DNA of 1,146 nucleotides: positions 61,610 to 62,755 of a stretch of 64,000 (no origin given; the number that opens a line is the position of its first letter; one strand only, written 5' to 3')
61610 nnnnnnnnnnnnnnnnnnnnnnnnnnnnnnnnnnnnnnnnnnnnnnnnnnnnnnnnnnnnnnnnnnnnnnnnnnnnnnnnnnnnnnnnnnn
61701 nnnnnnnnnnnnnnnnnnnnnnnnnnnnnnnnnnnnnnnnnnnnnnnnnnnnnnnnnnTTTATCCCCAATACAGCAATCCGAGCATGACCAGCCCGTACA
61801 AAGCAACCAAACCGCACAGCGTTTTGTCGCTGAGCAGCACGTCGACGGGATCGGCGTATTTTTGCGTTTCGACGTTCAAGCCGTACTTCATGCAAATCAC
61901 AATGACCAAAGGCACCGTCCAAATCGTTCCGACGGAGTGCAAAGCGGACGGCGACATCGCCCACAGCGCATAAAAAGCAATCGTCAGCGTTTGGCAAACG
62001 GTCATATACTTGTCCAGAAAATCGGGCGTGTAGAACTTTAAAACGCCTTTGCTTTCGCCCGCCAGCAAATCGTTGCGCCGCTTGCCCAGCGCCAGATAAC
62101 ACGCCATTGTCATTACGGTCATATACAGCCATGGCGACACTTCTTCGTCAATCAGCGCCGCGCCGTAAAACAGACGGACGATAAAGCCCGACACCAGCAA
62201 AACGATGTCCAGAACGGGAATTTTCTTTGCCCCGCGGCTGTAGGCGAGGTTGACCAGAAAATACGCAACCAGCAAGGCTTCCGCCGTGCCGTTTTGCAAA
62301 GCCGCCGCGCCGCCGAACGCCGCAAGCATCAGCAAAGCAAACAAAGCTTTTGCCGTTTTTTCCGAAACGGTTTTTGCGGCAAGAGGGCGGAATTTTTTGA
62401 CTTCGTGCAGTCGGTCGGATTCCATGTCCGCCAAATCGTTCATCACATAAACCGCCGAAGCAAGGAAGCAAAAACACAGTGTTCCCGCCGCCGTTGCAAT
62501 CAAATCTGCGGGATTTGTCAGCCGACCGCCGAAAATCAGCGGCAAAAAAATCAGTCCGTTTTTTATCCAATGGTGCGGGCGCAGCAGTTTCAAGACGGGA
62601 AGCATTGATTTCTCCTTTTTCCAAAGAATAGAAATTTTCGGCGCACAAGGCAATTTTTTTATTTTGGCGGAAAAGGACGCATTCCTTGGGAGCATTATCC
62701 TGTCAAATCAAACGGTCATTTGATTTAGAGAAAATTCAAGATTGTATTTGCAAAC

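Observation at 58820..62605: Five-gene operon joining a DPPR-synthase-like UbiA phosphoribosyltransferase to a standalone HisH/HisF pair and two membrane proteins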

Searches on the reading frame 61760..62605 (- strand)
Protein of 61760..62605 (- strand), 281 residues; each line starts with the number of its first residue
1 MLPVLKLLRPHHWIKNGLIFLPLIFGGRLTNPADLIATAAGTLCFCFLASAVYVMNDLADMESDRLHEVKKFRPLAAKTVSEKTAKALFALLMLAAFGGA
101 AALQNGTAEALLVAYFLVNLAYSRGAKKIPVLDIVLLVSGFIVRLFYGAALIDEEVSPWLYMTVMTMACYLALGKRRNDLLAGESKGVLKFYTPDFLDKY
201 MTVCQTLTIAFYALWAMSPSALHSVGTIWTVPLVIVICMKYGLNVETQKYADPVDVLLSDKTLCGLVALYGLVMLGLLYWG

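Call 3: search_protein_families(library=pfam, proteins=[window:61760-62605:-], max_evalue=0.01)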
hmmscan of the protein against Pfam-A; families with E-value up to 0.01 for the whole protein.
window:61760-62605:- (281 aa): 1 family
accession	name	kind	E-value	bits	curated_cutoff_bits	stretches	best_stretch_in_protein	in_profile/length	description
PF01040.23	UbiA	-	1.5e-21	77.3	34.2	1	32-239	19-223/250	UbiA prenyltransferase family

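Call 4: search_protein_families(library=ncbifam, proteins=[window:61760-62605:-], max_evalue=0.01)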
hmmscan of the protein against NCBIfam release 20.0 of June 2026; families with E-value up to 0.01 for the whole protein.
window:61760-62605:- (281 aa): 12 families
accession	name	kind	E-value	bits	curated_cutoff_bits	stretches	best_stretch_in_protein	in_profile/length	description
NF008977.0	PRK12324.1-2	equivalog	1e-53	182.7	234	1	4-279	5-288/297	decaprenyl-phosphate phosphoribosyltransferase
NF008978.0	PRK12324.1-4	equivalog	3.6e-52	177.3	207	1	4-274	35-316/322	decaprenyl-phosphate phosphoribosyltransferase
NF006088.0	PRK08238.1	equivalog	6.7e-49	166.8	351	1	4-275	195-477/482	UbiA family prenyltransferase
NF008976.0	PRK12324.1-1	equivalog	1.7e-36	126.2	474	1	4-266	21-291/306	decaprenyl-phosphate phosphoribosyltransferase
NF009523.0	PRK12884.1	equivalog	3e-10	39.8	269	1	1-168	4-166/279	prenyltransferase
TIGR01474.1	ubiA_proteo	equivalog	4.2e-09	36.3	275.45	1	3-274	3-279/282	4-hydroxybenzoate octaprenyltransferase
TIGR01475.1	ubiA_other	subfamily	5.5e-05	22.7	180.8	1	20-169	17-167/282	UbiA-like polyprenyltransferase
TIGR01473.1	cyoE_ctaB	equivalog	9.7e-05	22.3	210.3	1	36-136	35-136/281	heme o synthase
NF009512.0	PRK12872.1-1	equivalog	0.00019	21.1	278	1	45-119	48-120/303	geranylgeranylglycerol-phosphate geranylgeranyltransferase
NF009514.0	PRK12873.1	equivalog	0.00042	19.8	246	1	48-273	59-292/297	4-hydroxybenzoate polyprenyltransferase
NF003349.0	PRK04375.1-2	equivalog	0.00082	18.6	246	1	42-136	64-160/318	heme o synthase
NF009609.0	PRK13106.1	equivalog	0.004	16.6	349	1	42-128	55-140/301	prenyltransferase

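Call 15: find_homologous_proteins(query=window:61760-62605:-, max_evalue=1e-10)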
Query window:61760-62605:- (281 aa): 575 proteins with E <= 1e-10 among 3370 candidates; the best 120 are listed.
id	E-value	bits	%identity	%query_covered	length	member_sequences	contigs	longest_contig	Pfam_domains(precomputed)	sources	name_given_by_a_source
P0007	1.9e-177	606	99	100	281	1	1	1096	PF01040.24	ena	-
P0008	9.0e-175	598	97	100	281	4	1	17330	PF01040.24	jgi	-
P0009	1.1e-173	594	96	100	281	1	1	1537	PF01040.24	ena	-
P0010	9.2e-173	591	96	100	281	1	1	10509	PF01040.24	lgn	-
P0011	2.2e-170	583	94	100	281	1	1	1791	PF01040.24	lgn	-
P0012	1.6e-150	518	85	100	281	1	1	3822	PF01040.24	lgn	-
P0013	1.9e-150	518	83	100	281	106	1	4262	PF01040.24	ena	-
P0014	3.5e-146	504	84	99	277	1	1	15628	PF01040.24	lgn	-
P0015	6.6e-146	503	83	99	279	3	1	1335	PF01040.24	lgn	-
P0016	1.5e-144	499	80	100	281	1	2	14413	PF01040.24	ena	-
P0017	6.2e-144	497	82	99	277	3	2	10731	PF01040.24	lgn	-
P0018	1.2e-143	496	81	100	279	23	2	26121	PF01040.24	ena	-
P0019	5.2e-143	494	79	100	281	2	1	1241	PF01040.24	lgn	-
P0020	1.3e-142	492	82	99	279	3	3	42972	PF01040.24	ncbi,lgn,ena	-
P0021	2.4e-140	485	78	100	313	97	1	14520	PF01040.24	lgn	-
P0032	6.4e-88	313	55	98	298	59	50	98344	PF01040.24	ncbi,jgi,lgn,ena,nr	ncbi:MAG: UbiA prenyltransferase family protein [Alphaproteobacteria bacterium]|nr:UbiA prenyltransf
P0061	4.3e-78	281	47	99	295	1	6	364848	PF01040.24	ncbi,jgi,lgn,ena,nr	ncbi:MAG: UbiA prenyltransferase family protein [Bacilli bacterium]|nr:UbiA prenyltransferase family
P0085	8.6e-75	270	48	95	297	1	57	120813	PF01040.24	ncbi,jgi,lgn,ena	-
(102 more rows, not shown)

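Call 16: find_encoding_contigs(protein=P0032, flank=8000, max_places=4)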
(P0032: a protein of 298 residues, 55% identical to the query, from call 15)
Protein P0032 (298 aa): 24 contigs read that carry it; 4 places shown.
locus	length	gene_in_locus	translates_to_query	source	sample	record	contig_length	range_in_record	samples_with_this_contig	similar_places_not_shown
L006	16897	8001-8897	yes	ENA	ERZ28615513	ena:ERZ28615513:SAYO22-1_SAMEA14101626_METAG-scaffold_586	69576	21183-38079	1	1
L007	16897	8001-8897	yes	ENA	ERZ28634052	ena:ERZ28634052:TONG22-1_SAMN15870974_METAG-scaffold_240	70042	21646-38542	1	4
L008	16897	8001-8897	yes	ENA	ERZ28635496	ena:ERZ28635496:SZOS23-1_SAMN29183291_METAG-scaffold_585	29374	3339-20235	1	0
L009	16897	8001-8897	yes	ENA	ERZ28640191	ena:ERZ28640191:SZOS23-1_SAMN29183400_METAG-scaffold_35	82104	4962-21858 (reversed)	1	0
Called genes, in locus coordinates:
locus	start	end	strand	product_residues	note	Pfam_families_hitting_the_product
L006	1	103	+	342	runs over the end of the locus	-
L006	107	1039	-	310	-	PF00291:PALP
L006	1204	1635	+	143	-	PF02082:Rrf2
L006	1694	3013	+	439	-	PF00919:UPF0004, PF04055:Radical_SAM, PF18693:TRAM_2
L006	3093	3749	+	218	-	PF00702:Hydrolase, PF13419:HAD_2 (weak)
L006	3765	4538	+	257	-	PF02348:CTP_transf_3, PF12804:NTP_transf_3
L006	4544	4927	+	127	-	PF09394:Inhibitor_I42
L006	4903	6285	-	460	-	PF03023:MurJ, PF01554:MatE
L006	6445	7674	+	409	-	PF00375:SDF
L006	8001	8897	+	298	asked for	PF01040:UbiA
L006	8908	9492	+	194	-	PF00117:GATase, PF01174:SNO (weak), PF07685:GATase_3 (weak)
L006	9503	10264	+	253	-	PF00977:His_biosynth, PF03060:NMO (faint)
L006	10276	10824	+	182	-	PF10688:Imp-YgjV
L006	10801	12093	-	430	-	PF04966:OprB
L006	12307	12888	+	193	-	PF01862:PvlArgDC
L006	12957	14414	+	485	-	PF00324:AA_permease, PF13520:AA_permease_2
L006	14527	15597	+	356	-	PF01595:CNNM, PF00571:CBS (faint)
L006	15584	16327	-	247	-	PF08238:Sel1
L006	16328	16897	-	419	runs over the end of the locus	PF02618:YceG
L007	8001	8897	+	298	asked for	PF01040:UbiA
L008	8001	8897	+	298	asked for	PF01040:UbiA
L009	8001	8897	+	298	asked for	PF01040:UbiA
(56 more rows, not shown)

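Call 17: find_encoding_contigs(protein=P0020, flank=10000, max_places=3)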
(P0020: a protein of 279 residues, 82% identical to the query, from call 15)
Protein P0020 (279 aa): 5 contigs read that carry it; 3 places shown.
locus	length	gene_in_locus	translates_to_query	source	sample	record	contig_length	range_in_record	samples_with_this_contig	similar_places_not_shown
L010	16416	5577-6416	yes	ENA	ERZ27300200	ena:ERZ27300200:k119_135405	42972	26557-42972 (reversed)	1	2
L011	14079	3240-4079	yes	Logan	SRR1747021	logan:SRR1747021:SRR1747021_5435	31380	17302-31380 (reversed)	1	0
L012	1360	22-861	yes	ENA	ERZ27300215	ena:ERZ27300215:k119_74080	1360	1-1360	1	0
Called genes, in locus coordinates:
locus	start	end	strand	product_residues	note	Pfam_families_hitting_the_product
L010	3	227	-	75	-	?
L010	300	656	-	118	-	PF12840:HTH_20 (faint), PF01022:HTH_5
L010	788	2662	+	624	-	PF00122:E1-E2_ATPase, PF00702:Hydrolase, PF12710:HAD (faint)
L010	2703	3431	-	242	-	PF01027:Bax1-I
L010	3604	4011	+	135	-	PF01451:LMWPc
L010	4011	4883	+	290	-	PF03881:Fructosamin_kin, PF01636:APH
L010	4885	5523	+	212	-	PF00730:HhH-GPD, PF00633:HHH (weak)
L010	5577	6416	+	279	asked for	PF01040:UbiA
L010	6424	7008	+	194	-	PF00117:GATase, PF01174:SNO, PF07685:GATase_3 (weak)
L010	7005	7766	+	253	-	PF00977:His_biosynth, PF05690:ThiG (faint), PF01207:Dus (faint), PF02581:TMP-TENI (faint)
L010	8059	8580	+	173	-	PF10688:Imp-YgjV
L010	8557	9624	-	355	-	PF04966:OprB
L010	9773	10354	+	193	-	PF01862:PvlArgDC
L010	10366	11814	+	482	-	PF00324:AA_permease, PF13520:AA_permease_2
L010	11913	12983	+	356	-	PF01595:CNNM, PF00571:CBS (weak)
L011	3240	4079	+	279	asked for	PF01040:UbiA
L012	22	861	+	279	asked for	PF01040:UbiA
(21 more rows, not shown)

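Call 18: find_encoding_contigs(protein=P0061, flank=7000, max_places=2)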
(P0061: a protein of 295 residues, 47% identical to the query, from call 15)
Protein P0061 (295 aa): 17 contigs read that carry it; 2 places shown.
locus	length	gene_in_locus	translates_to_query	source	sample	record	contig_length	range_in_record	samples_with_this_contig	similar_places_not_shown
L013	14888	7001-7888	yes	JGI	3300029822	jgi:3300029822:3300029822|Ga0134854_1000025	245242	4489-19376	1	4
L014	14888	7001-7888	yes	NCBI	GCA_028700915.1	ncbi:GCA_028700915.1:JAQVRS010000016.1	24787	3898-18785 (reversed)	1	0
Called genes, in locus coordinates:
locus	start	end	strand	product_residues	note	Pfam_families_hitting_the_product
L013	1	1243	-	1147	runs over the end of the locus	PF01855:POR_N, PF17147:PFOR_II, PF01558:POR, PF10371:EKR, PF13183:Fer4_8 (weak), PF12838:Fer4_7 (weak), PF13187:Fer4_9 (weak), PF02775:TPP_enzyme_C, +6 more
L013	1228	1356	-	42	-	-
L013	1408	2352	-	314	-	PF00535:Glycos_transf_2, PF10111:Glyco_tranf_2_2, PF13641:Glyco_tranf_2_3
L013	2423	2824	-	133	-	PF04138:GtrA_DPMS_TM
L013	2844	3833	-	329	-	PF01073:3Beta_HSD, PF01370:Epimerase, PF02719:Polysacc_synt_2, PF04321:RmlD_sub_bind, PF13460:NAD_binding_10 (weak), PF16363:GDP_Man_Dehyd, PF07993:NAD_binding_4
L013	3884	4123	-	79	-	-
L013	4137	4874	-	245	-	-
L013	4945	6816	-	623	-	PF27449:LtaS_N (weak), PF00884:Sulfatase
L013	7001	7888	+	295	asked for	PF01040:UbiA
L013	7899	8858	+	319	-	PF12710:HAD, PF04138:GtrA_DPMS_TM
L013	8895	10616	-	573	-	-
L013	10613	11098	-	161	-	PF04101:Glyco_tran_28_C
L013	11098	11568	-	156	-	PF08660:Alg14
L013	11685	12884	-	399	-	PF13439:Glyco_transf_4, PF13579:Glyco_trans_4_4, PF00534:Glycos_transf_1, PF13692:Glyco_trans_1_4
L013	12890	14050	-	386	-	PF00534:Glycos_transf_1, PF13692:Glyco_trans_1_4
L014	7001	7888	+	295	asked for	PF01040:UbiA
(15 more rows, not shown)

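Call 19: find_encoding_contigs(protein=P0085, flank=7000, max_places=2)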
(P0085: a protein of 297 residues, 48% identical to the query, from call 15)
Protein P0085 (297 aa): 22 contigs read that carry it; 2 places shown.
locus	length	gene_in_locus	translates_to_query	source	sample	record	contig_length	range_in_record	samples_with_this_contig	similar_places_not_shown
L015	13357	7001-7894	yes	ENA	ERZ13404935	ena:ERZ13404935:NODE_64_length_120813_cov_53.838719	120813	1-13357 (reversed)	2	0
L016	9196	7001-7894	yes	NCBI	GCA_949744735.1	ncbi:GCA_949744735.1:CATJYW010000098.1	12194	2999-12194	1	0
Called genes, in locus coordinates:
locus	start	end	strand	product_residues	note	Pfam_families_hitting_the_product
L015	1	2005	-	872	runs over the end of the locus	PF01624:MutS_I, PF05188:MutS_II, PF05192:MutS_III, PF05190:MutS_IV, PF00488:MutS_V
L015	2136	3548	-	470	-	PF00919:UPF0004, PF04055:Radical_SAM, PF01938:TRAM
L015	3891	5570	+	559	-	PF17201:Cache_3-Cache_2, PF17203:sCache_3_2 (faint), PF17202:sCache_3_3, PF00672:HAMP, PF18947:HAMP_2 (faint), PF00015:MCPsignal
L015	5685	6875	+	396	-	PF07454:SpoIIP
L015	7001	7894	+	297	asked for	PF01040:UbiA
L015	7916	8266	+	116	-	-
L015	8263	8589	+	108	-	PF00892:EamA (weak)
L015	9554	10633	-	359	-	PF13936:HTH_38, PF00665:rve (weak)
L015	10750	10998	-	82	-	PF01381:HTH_3 (faint), PF13560:HTH_31 (weak)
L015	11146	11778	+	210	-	PF04471:Mrr_cat, PF22722:NA-iREase1, PF13156:Mrr_cat_2 (weak)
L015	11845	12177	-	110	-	-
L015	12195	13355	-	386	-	?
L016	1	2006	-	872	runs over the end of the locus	PF01624:MutS_I, PF05188:MutS_II, PF05192:MutS_III, PF05190:MutS_IV, PF00488:MutS_V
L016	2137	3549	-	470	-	PF00919:UPF0004, PF04055:Radical_SAM, PF01938:TRAM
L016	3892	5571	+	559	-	PF17201:Cache_3-Cache_2, PF17203:sCache_3_2 (faint), PF17202:sCache_3_3, PF00672:HAMP, PF18947:HAMP_2 (faint), PF00015:MCPsignal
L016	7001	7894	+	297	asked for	PF01040:UbiA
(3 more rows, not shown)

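Call 26: search_solved_structures(query=window:61760-62605:-, show_alignments=1, max_evalue=0.001)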
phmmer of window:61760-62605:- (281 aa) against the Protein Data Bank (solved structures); distinct sequences matched with E-value up to 0.001: 3.
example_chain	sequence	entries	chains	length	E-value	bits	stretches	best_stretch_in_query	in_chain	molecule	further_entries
8j8j_D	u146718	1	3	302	6.9e-29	104.4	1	4-275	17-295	Decaprenyl-phosphate phosphoribosyltransferase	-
8j8k_A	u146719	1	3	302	4.7e-19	72.1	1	4-275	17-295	Decaprenyl-phosphate phosphoribosyltransferase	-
4tq3_A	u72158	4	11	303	9.5e-06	28.5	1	4-243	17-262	Prenyltransferase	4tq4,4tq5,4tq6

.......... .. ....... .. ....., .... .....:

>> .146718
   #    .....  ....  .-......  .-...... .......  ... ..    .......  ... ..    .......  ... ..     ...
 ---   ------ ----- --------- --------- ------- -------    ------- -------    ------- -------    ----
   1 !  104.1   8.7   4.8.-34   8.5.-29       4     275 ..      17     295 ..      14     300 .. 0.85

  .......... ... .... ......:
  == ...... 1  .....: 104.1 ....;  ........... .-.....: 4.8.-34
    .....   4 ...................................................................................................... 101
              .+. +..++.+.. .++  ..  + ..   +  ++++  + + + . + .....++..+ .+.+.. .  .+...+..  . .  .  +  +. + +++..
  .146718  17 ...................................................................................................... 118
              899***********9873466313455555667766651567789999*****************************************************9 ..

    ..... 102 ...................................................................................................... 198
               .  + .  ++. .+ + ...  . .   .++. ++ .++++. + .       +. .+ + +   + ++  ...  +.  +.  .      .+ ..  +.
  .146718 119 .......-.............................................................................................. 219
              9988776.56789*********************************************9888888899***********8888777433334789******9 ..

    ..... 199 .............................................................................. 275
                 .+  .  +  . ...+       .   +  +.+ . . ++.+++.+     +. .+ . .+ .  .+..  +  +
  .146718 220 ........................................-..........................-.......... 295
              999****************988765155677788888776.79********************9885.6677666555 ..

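Call 44: search_protein_families(library=pfam, proteins=[L006:10276-10824:+], max_evalue=10)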
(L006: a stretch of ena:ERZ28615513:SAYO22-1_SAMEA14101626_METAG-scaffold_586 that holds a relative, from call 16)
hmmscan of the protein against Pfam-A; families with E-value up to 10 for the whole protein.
L006:10276-10824:+ (182 aa): 3 families
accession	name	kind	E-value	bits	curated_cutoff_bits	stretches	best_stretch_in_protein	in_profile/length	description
PF10688.14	Imp-YgjV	-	6.8e-34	117.4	23.5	1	7-162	3-158/159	Bacterial inner membrane protein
PF06680.16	DUF1181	-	0.2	12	25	1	102-130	8-35/120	Protein of unknown function (DUF1181)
PF03203.19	MerC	-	4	8.5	27.6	1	68-132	38-103/108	MerC mercury resistance protein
